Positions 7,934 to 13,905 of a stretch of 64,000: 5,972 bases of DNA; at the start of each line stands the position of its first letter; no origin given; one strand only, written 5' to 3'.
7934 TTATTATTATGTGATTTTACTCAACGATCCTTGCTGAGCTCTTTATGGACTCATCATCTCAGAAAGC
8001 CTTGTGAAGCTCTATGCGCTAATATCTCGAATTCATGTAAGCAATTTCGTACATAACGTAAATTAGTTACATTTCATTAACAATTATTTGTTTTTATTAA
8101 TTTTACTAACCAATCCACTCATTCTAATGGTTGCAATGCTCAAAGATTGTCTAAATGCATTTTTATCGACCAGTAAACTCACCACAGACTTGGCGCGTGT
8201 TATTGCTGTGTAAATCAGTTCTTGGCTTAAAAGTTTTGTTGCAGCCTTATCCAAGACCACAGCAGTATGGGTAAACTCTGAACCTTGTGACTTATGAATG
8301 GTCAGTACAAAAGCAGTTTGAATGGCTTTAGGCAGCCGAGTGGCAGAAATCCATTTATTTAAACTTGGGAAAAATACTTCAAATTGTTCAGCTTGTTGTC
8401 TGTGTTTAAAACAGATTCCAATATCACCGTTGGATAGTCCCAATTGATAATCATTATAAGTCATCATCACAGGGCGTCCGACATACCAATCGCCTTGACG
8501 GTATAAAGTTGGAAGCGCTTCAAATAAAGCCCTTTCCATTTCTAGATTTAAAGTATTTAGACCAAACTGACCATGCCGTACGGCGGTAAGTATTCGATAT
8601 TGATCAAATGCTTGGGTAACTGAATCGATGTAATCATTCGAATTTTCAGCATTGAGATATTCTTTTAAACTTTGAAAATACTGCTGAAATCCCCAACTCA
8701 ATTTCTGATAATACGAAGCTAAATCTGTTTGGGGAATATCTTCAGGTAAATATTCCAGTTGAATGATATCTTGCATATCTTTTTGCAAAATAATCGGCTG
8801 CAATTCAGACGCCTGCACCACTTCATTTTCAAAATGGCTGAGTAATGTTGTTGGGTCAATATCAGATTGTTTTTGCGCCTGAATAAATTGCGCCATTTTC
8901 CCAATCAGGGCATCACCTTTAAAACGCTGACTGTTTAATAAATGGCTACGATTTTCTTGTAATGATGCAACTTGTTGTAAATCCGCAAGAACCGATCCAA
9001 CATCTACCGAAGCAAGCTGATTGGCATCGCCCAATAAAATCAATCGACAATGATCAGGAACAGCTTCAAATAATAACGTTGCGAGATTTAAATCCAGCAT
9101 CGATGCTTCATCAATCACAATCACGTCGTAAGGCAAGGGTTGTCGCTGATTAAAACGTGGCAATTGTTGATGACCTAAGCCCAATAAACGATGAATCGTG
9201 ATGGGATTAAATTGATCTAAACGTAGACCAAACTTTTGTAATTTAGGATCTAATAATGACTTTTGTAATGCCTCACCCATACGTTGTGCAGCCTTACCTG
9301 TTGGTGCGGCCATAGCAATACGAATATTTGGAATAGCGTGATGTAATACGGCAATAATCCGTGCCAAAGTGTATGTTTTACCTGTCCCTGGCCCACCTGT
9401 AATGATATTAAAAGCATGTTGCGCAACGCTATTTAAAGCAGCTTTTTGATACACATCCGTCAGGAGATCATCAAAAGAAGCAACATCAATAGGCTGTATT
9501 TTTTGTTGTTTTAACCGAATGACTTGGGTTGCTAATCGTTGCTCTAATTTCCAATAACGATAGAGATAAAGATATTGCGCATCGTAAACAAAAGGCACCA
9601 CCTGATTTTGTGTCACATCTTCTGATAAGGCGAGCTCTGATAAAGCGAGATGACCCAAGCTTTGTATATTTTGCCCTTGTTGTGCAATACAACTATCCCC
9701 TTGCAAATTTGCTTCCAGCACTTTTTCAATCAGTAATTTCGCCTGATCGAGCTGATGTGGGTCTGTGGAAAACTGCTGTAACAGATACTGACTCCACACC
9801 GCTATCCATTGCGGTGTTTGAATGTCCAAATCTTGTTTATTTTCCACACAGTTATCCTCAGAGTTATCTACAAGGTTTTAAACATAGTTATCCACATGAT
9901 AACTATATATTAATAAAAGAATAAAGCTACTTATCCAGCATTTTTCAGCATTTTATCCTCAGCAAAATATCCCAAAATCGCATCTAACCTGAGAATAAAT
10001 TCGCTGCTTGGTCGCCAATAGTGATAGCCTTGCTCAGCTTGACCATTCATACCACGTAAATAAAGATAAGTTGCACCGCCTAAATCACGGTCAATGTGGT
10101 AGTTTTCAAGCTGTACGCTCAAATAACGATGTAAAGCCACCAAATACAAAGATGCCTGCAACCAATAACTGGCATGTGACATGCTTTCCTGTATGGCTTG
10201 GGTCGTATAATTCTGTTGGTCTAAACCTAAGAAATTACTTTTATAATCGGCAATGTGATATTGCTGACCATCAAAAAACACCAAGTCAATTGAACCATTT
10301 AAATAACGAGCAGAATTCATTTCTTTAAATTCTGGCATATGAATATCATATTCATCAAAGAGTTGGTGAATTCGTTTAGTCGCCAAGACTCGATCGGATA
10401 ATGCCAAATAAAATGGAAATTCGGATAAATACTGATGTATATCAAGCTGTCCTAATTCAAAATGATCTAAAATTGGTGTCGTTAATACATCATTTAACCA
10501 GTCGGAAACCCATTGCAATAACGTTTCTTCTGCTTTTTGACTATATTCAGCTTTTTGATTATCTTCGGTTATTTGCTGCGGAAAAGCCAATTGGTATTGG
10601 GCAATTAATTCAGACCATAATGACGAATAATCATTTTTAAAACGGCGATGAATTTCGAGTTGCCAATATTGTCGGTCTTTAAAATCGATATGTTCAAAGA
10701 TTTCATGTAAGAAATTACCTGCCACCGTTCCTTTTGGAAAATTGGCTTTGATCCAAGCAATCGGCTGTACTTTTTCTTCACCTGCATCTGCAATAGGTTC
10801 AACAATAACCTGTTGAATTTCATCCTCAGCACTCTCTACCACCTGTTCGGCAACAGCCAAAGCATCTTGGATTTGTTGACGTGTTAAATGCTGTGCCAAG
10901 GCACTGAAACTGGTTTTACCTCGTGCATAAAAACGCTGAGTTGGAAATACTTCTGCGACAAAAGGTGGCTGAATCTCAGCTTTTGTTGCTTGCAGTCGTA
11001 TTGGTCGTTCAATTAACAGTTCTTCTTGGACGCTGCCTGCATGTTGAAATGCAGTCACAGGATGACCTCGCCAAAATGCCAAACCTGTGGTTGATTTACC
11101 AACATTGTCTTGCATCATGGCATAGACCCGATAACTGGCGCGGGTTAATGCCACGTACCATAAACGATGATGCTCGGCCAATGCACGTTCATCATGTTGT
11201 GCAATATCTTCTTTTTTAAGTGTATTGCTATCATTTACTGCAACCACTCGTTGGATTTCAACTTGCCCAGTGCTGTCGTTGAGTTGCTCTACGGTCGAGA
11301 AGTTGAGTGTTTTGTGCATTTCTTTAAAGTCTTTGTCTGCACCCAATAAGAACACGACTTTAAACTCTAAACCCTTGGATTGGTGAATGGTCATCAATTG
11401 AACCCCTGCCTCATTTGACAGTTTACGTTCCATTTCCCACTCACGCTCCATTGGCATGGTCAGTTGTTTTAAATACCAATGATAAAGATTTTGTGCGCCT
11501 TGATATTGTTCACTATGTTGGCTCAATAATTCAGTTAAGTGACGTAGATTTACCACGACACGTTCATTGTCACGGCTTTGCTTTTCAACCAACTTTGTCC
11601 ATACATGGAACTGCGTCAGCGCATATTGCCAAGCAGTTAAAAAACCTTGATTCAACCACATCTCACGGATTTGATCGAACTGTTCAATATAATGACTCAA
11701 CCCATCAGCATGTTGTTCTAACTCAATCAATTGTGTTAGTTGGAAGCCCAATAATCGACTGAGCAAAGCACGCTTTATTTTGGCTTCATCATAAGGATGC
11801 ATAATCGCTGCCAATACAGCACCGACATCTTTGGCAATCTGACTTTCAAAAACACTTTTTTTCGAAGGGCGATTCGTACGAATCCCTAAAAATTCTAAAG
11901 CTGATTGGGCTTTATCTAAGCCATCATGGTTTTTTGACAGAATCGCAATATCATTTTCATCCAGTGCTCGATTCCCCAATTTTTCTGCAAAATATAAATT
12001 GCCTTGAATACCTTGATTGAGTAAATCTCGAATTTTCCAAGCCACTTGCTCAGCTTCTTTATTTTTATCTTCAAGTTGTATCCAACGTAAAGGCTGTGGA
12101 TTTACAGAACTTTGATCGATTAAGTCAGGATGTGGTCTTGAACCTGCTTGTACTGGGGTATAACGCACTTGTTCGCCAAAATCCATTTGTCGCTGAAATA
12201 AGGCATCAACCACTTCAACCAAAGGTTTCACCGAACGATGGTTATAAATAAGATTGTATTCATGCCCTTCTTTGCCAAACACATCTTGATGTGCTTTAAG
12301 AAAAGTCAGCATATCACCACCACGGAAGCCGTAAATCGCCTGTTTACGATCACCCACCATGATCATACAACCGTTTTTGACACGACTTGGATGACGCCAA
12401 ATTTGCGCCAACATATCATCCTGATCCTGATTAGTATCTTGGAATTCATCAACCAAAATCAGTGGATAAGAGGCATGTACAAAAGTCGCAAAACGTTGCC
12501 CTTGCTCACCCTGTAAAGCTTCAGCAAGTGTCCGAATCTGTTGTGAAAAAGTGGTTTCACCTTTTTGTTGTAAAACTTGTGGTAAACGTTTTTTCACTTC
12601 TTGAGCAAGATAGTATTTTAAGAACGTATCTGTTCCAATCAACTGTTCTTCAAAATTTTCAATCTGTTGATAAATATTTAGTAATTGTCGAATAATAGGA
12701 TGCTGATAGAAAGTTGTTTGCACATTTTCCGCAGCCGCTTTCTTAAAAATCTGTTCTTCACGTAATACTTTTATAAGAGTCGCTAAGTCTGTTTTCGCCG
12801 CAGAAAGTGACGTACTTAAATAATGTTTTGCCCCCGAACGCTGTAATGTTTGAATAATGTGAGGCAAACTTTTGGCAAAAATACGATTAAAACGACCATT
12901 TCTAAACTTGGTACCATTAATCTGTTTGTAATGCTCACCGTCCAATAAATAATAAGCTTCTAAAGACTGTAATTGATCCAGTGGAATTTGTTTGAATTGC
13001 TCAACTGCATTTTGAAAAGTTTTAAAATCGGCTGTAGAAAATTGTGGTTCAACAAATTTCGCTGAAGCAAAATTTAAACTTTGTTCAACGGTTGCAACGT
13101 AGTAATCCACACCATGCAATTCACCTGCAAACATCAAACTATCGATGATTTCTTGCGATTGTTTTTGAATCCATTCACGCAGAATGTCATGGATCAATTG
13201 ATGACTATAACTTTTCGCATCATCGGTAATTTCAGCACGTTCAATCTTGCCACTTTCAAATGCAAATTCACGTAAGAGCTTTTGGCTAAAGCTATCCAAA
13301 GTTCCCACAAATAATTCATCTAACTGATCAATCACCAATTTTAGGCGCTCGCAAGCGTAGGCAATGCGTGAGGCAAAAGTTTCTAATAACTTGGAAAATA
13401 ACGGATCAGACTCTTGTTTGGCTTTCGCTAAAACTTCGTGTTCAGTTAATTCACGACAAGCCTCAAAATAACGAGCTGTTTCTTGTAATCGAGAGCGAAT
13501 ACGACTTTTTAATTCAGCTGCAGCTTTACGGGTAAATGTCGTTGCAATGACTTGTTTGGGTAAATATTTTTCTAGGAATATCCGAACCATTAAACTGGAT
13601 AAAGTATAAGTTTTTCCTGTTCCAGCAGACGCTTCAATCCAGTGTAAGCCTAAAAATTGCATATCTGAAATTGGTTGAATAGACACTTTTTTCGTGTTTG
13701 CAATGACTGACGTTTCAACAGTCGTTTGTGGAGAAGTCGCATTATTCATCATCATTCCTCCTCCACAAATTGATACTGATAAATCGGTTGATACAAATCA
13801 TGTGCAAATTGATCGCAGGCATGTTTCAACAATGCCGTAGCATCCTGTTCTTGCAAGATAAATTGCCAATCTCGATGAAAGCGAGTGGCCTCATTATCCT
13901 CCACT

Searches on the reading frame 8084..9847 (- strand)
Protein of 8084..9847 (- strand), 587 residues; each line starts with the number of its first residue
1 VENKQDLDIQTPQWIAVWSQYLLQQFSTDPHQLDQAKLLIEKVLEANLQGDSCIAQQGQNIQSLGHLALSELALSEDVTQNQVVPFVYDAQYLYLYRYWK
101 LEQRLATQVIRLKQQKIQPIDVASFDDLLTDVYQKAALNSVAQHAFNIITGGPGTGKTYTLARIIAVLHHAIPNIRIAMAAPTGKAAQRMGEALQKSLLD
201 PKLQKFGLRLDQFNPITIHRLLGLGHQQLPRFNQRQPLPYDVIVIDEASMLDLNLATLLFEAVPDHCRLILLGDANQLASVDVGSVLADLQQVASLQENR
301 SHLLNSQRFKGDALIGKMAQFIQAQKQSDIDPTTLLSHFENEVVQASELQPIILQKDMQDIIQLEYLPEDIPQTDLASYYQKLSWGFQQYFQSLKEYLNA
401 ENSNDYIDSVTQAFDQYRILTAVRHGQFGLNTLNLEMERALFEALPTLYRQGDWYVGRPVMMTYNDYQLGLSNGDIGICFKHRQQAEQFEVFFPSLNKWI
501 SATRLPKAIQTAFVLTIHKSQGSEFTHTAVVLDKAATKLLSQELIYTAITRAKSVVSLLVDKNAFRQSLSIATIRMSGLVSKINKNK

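Call 83: search_protein_families(library=pfam, proteins=[window:8084-9847:-], max_evalue=0.00001)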
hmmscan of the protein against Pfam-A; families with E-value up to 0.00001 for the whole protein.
window:8084-9847:- (587 aa): 9 families
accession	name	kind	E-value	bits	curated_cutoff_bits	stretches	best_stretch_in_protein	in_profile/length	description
PF13245.12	AAA_19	-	1.9e-33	115.9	25.1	1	134-281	1-132/134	AAA domain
PF13604.12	AAA_30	-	1.3e-25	90.7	27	1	133-322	5-168/191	AAA domain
PF13538.12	UvrD_C_2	-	1.4e-10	41.3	27.4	1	512-557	2-50/52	UvrD-like helicase C-terminal domain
PF13086.12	AAA_11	-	2.8e-10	40.8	27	0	134-205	6-81/257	AAA domain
PF18335.7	SH3_13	-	4.8e-10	39.5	41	1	434-493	2-65/65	ATP-dependent RecD-like DNA helicase SH3 domain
PF00580.27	UvrD-helicase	-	1.3e-08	35.4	23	1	134-348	5-168/271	UvrD/REP helicase N-terminal domain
PF01443.25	Viral_helicase1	-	3.4e-08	34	21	0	512-556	178-224/228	Viral superfamily 1 RNA helicase core domain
PF05127.21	NAT10_TcmA_helicase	-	1.1e-06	29.1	22.7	1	148-261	1-111/176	RNA cytidine acetyltransferase NAT10/TcmA, helicase domain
PF13401.12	AAA_22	-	7e-06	26.8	27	0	145-274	6-123/130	AAA domain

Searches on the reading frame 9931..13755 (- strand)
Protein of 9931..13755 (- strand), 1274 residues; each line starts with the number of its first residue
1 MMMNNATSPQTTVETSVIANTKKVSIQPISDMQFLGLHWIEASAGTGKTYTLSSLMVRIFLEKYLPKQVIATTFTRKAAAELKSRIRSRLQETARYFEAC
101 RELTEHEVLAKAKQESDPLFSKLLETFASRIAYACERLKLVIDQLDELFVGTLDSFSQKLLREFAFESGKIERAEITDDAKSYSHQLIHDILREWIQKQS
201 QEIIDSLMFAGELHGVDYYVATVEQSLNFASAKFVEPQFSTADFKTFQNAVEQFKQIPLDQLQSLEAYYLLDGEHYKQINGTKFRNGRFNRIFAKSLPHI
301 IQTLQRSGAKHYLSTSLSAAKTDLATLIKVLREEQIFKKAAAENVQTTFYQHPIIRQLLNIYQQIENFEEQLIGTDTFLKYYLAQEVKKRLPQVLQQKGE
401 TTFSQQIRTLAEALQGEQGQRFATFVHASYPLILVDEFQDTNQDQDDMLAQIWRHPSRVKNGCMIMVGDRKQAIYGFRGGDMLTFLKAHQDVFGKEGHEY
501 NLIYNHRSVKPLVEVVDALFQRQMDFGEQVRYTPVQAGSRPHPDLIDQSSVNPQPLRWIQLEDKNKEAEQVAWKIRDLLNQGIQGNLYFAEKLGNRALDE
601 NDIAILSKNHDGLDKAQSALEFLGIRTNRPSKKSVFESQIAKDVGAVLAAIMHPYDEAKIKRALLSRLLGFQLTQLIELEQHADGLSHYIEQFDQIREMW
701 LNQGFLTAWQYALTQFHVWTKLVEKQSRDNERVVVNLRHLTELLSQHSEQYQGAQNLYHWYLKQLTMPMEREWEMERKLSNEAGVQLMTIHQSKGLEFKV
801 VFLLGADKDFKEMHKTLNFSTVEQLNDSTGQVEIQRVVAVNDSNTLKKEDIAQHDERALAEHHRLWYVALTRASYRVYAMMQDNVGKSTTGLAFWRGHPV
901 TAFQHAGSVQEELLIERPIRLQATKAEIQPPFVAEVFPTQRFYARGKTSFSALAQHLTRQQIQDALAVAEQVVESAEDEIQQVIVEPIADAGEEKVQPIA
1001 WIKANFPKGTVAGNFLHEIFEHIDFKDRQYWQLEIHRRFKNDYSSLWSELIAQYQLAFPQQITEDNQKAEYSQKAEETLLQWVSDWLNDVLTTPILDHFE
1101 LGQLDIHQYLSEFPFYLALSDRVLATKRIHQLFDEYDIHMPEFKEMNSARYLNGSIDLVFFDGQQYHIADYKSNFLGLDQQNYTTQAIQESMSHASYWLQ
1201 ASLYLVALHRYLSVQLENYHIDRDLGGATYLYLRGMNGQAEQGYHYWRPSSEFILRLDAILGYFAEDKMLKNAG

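Call 83: search_protein_families(library=pfam, proteins=[window:9931-13755:-], max_evalue=0.00001)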
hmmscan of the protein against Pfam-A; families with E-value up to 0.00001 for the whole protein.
window:9931-13755:- (1274 aa): 5 families
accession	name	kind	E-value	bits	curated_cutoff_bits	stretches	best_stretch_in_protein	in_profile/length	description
PF00580.27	UvrD-helicase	-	9e-42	144.1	23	1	36-491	14-269/271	UvrD/REP helicase N-terminal domain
PF13361.12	UvrD_C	-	2.5e-28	99.9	25.6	1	500-879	1-345/350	UvrD-like helicase C-terminal domain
PF13245.12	AAA_19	-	2.9e-13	50.6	25.1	1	39-115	15-78/134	AAA domain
PF13538.12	UvrD_C_2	-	6.3e-08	32.8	27.4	0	787-811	4-28/52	UvrD-like helicase C-terminal domain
PF24883.2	NPHP3_N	-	6.7e-06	26.8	24.8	1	37-148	24-136/164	Nephrocystin 3, N-terminal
